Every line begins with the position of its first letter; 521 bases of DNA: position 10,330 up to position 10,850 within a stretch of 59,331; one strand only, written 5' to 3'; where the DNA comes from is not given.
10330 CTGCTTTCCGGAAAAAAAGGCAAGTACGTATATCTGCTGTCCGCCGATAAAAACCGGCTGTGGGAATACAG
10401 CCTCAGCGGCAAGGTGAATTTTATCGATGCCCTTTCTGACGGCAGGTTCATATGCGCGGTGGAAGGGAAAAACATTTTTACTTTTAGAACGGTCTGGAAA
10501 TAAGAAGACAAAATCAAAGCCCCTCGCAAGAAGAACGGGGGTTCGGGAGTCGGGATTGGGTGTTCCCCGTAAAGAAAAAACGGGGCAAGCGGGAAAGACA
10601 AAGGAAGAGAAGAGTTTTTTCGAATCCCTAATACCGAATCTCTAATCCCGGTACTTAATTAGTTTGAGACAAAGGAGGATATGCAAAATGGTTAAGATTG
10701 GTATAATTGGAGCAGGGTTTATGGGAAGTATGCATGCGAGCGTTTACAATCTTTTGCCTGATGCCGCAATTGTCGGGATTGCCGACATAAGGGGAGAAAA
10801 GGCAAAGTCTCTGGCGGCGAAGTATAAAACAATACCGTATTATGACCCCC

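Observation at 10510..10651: Second leader-element family (type B), nearly identical copies on opposite strands, each sense to its downstream gene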

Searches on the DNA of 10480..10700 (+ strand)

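Call 20: search_rna_families(source=window, start=10480, end=10700, threshold=evalue, max_evalue=10)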
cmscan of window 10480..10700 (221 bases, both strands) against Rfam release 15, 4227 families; matches with E-value up to 10: 5.
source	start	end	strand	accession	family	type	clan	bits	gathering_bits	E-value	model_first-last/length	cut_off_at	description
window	10551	10597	+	RF02950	D12-methyl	Gene; sRNA;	-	22.6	57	0.027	1-64/64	no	D12-methyl RNA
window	10486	10585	+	RF02151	MIMT1_1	Gene; lncRNA;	-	16.8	45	0.39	26-88/88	no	MER1 repeat containing imprinted transcript 1 conserved region 1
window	10519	10620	+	RF01394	isrK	Gene; sRNA;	-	16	50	0.2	1-77/77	no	isrK Hfq binding RNA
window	10559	10674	+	RF01965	RMST_4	Gene; lncRNA;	-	13.9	40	2.2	1-108/108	no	Rhabdomyosarcoma 2 associated transcript conserved region 4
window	10480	10620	-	RF01946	KCNQ1OT1_1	Gene; lncRNA;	-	3.8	70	4.8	291-434/464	3'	KCNQ1 overlapping transcript 1 conserved region 1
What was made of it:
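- On Any Rfam 15 family (including tRNA-like RNAs, ribozymes and ribosomal-protein leaders): The best hit on B1 is D12-methyl at 22.6 bits against 57 (call 20).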

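Call 45: build_rna_model(alignment_id=A1)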
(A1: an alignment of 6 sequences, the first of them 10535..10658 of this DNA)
Model R1 built from alignment A1 (6 sequences, 130 columns); structure: RNAalifold consensus.
model positions 124; base pairs 30; branch points 1; effective number of sequences 1.05; information 0.589 bits per position. Calibrated on 0.2 Mb of random sequence (short: E-values are rough).
structure used (alignment columns):
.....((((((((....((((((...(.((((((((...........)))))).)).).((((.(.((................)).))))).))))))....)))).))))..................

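Call 46: search_with_rna_model(model_id=R1, sources=[window, L006, L011, L012, L013, L014, L015, L016, L017, L019, L020, L021], max_evalue=10)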
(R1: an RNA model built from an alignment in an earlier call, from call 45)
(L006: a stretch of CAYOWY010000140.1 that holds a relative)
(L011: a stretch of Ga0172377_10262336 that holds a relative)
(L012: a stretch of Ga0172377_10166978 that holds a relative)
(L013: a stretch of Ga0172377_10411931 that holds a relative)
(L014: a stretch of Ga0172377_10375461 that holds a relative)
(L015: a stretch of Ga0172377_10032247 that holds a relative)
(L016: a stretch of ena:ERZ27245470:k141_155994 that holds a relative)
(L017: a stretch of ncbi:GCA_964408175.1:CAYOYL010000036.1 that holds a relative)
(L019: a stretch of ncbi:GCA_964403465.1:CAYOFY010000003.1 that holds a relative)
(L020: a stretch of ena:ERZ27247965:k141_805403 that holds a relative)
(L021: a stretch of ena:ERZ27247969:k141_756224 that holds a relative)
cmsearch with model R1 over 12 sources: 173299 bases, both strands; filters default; matches with E-value up to 10: 15.
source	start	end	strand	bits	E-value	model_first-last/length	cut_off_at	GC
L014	962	1085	+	154.5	2.8e-46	1-124/124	no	0.5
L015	3207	3332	+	149.2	1.4e-44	1-124/124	no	0.51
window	10535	10658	+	137.5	6.9e-41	1-124/124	no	0.48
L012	1180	1308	+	131.4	6.1e-39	1-124/124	no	0.5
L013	806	930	-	130.7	1.1e-38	1-124/124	no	0.5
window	16771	16896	-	113.2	3.5e-33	1-124/124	no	0.49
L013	812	936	+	27.8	4.2e-06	1-124/124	no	0.5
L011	7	73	-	27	7.5e-06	23-89/124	no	0.48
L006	928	983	-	26.4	1.2e-05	24-88/124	no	0.38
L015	3201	3326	-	24.9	3.5e-05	1-124/124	no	0.52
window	33136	33163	+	22.5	0.00021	28-55/124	no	0.46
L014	956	1072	-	22.2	0.00026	1-124/124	no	0.5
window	19764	19869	+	19.1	0.0024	1-124/124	no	0.43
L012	1174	1302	-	17.6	0.0072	1-124/124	no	0.52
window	23198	23292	+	10.9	1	19-93/124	no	0.41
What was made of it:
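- There is a decayed copy, B3 (call 46).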

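Call 62: search_with_rna_model(model_id=R1, sources=[L025, L026, L027, L028, L029, L022, L023, L024], max_evalue=10)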
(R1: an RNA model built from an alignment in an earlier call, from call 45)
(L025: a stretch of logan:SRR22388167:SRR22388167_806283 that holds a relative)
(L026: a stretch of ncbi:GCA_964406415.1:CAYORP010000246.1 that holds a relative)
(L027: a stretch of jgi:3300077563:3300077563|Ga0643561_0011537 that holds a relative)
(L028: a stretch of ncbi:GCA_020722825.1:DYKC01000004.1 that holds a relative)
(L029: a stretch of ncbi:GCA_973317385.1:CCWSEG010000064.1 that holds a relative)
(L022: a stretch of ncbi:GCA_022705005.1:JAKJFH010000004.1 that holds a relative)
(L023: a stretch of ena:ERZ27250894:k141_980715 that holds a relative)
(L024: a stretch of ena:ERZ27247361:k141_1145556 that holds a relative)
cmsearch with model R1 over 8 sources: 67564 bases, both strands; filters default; matches with E-value up to 10: 6.
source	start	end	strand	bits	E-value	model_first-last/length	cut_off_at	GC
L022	2867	2992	+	113.2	1.4e-33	1-124/124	no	0.49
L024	318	443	+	113.2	1.4e-33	1-124/124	no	0.49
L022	58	129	-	22.5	8e-05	1-124/124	no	0.39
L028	4334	4463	-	14.3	0.033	1-124/124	no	0.35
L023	1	51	+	14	0.038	76-124/124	5'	0.39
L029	5015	5084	-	9.5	1.1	1-124/124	no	0.36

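Call 79: search_with_rna_model(model_id=R1, sources=[L030, L031], max_evalue=10, show_alignments=2)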
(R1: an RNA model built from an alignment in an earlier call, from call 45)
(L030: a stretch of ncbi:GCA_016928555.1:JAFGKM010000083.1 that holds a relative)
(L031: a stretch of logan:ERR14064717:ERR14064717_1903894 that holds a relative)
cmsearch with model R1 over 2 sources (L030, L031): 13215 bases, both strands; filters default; matches with E-value up to 10: 5.
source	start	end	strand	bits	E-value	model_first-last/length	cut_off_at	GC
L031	618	716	+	67.9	6.2e-20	1-124/124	no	0.47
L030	2697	2778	+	20.5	6.7e-05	1-124/124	no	0.46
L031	612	703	-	19.8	0.00011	1-124/124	no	0.47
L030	2691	2765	-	18.8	0.00023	1-124/124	no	0.45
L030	984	1004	+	8.6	0.41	1-124/124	no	0.33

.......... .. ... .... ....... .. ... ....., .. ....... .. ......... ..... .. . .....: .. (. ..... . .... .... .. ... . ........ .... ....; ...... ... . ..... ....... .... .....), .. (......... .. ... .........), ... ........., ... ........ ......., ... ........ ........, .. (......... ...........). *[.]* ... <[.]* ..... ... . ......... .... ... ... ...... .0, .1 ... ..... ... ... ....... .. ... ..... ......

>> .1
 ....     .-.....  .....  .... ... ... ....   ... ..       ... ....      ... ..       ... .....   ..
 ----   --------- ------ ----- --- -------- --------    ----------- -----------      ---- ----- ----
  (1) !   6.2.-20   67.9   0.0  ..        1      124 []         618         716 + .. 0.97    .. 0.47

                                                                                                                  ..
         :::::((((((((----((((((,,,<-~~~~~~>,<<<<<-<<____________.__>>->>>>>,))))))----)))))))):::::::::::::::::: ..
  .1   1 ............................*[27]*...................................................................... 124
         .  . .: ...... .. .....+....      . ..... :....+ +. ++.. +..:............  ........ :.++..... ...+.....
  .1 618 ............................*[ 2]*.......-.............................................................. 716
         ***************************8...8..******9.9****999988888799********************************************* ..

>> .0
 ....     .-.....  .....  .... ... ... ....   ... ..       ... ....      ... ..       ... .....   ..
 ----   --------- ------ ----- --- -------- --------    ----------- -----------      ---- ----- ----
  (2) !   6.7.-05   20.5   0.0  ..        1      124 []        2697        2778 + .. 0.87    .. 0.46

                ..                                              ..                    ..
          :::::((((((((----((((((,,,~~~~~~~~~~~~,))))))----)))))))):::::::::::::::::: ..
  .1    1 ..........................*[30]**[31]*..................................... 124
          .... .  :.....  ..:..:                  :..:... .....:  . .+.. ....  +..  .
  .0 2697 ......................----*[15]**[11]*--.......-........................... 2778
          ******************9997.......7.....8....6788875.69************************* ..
